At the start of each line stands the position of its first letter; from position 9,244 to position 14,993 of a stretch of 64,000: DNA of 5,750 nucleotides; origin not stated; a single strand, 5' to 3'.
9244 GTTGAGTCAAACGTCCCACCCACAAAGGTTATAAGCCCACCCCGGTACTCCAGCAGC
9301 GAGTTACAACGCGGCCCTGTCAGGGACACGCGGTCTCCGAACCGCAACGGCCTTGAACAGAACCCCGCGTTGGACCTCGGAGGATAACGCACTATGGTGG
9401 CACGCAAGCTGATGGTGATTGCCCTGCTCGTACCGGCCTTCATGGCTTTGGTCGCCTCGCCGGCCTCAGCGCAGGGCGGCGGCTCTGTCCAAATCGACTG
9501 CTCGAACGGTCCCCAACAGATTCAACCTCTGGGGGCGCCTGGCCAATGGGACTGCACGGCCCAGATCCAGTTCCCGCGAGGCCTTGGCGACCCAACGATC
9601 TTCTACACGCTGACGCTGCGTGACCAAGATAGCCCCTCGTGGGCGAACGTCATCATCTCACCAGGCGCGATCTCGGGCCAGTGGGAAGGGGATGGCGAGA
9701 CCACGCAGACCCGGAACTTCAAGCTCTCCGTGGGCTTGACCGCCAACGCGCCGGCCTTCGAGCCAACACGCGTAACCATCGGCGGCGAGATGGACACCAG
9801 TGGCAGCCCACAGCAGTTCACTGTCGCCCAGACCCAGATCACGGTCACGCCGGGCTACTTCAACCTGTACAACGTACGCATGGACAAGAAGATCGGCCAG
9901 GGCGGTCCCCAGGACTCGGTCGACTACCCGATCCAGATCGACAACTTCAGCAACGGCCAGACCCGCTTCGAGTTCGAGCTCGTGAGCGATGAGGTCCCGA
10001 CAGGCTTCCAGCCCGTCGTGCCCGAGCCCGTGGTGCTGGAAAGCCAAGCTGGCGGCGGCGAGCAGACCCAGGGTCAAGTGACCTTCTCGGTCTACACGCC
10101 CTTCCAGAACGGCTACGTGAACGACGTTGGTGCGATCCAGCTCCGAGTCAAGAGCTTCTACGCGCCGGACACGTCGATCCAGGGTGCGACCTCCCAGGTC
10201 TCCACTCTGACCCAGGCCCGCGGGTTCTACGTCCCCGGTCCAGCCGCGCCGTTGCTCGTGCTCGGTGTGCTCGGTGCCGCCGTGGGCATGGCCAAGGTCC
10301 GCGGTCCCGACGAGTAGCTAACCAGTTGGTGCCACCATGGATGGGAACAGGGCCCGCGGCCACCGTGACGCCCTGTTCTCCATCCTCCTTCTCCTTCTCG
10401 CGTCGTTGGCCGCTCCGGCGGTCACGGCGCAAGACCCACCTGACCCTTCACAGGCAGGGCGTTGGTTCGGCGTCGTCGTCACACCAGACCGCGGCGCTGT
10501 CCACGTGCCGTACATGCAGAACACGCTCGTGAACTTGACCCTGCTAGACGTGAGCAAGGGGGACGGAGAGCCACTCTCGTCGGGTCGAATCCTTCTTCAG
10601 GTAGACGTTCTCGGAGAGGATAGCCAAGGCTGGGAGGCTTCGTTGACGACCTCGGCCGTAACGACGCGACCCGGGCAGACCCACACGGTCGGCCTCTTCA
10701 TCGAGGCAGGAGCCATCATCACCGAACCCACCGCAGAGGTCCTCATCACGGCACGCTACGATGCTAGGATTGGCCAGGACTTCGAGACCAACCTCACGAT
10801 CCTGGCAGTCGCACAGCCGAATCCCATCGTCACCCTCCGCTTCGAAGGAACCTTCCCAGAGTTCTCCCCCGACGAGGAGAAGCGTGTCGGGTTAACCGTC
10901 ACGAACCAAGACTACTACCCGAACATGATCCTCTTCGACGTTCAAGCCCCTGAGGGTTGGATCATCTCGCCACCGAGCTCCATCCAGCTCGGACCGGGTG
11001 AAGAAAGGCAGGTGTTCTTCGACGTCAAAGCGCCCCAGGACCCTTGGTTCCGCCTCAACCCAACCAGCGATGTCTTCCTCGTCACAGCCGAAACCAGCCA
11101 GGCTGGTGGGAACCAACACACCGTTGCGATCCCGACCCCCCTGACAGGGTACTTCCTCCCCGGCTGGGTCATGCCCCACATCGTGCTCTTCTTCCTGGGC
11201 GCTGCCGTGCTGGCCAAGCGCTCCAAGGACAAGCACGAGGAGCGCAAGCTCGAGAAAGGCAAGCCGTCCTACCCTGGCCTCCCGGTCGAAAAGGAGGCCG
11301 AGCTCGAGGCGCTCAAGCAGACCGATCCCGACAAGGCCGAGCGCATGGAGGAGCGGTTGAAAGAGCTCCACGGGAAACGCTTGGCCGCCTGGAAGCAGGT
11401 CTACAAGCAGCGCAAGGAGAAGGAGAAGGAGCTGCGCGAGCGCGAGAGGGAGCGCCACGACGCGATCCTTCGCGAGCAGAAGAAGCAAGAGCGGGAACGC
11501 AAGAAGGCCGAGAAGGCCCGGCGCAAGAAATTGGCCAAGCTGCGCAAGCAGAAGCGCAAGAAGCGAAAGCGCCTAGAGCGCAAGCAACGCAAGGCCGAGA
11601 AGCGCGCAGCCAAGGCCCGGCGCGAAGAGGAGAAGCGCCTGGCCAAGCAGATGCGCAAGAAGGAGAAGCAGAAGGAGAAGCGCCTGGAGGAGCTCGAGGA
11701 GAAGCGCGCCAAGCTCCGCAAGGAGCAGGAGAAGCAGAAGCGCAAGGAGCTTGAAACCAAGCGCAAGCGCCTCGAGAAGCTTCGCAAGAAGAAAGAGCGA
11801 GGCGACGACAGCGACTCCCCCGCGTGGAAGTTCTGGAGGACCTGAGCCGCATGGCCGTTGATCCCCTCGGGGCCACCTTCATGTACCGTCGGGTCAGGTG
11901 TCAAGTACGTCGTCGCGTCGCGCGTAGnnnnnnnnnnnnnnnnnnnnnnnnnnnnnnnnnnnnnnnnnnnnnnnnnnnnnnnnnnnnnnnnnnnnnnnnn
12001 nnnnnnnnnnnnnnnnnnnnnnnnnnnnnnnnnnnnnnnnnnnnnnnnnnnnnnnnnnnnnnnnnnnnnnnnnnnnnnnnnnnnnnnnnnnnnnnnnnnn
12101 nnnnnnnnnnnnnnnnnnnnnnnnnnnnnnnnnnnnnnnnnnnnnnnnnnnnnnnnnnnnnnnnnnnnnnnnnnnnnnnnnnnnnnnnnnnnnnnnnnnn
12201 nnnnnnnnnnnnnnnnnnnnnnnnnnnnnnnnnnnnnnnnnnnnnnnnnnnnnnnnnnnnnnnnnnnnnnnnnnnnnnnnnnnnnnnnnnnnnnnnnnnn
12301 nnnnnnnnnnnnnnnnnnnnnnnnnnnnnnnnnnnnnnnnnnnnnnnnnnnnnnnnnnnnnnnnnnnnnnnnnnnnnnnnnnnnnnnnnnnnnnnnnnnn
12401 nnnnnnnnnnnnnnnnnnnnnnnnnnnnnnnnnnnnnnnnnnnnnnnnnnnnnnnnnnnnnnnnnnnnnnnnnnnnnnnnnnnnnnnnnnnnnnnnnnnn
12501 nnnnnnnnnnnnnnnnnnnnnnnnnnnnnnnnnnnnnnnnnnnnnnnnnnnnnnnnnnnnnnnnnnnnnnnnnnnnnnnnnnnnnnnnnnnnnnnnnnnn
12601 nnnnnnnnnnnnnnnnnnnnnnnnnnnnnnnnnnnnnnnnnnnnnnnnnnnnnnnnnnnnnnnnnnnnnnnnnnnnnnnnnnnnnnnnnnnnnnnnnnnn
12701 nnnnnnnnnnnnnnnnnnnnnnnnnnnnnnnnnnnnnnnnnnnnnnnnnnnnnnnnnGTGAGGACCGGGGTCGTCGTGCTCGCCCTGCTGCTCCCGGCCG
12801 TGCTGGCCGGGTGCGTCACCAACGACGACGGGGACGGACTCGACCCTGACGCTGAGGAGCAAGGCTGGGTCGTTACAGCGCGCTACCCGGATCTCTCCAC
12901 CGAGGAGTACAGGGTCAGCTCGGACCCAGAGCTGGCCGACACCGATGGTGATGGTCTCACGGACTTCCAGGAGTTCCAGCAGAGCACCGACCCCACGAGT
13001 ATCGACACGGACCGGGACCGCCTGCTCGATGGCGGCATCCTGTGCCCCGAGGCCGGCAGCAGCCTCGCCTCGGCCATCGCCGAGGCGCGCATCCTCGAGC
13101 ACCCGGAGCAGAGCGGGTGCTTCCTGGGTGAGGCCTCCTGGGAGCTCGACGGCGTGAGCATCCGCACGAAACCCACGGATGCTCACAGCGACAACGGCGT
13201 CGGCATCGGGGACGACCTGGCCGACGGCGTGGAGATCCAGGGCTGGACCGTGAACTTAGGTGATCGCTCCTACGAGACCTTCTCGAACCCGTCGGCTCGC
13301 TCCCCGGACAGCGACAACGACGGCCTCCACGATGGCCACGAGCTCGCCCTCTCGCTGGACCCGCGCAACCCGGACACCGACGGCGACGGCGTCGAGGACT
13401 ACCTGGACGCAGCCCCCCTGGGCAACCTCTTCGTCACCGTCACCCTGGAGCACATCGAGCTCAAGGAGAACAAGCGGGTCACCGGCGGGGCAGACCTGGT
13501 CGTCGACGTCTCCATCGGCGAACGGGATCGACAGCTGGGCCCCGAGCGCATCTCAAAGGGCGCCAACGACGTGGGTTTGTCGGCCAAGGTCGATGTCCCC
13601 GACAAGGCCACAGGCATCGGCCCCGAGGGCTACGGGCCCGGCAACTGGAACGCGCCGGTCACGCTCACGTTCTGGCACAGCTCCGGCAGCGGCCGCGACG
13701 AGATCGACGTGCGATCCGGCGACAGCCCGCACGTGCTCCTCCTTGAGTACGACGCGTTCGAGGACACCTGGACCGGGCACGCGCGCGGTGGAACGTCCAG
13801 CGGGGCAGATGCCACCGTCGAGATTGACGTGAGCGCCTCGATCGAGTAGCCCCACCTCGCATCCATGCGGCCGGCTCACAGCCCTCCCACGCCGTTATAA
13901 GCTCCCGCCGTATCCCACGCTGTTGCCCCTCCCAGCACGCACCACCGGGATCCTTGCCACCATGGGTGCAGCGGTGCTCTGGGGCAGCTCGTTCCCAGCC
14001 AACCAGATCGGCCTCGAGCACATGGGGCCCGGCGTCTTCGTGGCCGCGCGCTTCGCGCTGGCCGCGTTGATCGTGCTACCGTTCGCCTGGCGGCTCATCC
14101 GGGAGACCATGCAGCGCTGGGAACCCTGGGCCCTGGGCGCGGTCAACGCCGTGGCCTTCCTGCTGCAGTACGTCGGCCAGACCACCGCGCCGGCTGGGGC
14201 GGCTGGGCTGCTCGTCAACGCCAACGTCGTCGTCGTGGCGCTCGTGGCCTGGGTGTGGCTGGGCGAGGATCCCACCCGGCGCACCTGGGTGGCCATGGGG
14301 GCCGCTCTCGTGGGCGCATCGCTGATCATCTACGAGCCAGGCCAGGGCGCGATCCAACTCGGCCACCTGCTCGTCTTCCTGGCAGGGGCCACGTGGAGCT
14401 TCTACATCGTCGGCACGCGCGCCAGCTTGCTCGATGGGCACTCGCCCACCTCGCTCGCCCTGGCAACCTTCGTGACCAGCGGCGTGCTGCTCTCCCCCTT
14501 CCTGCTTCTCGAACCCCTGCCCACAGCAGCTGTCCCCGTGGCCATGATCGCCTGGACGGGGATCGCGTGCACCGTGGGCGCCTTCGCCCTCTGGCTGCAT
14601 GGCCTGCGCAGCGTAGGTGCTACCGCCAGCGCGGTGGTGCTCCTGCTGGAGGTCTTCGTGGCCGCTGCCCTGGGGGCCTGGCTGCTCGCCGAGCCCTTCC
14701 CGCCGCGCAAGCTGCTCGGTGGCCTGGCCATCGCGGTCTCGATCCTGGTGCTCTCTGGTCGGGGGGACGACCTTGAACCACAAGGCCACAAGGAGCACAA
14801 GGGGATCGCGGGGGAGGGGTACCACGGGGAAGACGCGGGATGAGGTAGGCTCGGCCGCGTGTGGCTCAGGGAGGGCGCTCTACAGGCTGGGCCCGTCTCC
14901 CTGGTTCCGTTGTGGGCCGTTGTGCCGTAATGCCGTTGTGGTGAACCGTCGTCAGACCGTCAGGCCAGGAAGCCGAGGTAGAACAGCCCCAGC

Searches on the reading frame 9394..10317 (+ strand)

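Call 115: search_protein_families(library=ncbifam, proteins=[window:9394-10317:+], max_evalue=0.00001)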
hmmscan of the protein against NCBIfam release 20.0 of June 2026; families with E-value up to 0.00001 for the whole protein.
window:9394-10317:+ (307 aa): 1 family
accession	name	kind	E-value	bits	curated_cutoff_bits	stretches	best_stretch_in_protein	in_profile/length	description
NF041740.1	choice_anch_T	equivalog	2.2e-13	49.9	70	1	7-262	2-248/259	choice-of-anchor T family protein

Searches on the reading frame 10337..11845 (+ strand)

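Call 53: search_protein_families(library=ncbifam, proteins=[window:10337-11845:+])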
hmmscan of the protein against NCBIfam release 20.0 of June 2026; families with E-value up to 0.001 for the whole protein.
window:10337-11845:+ (502 aa): 1 family
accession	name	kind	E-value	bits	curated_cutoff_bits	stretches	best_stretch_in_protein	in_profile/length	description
NF041740.1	choice_anch_T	equivalog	3.4e-05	23.1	70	1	95-259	74-245/259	choice-of-anchor T family protein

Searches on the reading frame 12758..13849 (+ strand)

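Call 96: search_protein_families(library=pfam, proteins=[window:12758-13849:+])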
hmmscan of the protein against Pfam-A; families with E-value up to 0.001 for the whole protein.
window:12758-13849:+ (363 aa): 1 family
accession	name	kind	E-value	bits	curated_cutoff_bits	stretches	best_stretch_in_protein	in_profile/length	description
PF18884.5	TSP3_bac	-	5.9e-06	26.5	25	1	61-80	1-20/22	Bacterial TSP3 repeat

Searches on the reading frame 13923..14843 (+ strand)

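Call 115: search_protein_families(library=ncbifam, proteins=[window:13923-14843:+], max_evalue=0.00001)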
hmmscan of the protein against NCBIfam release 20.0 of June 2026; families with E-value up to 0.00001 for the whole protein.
window:13923-14843:+ (306 aa): 1 family
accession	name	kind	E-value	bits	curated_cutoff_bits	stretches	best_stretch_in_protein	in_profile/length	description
TIGR00950.1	2A78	equivalog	2.1e-17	63.4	230.2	1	20-275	1-264/264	carboxylate/amino acid/amine transporter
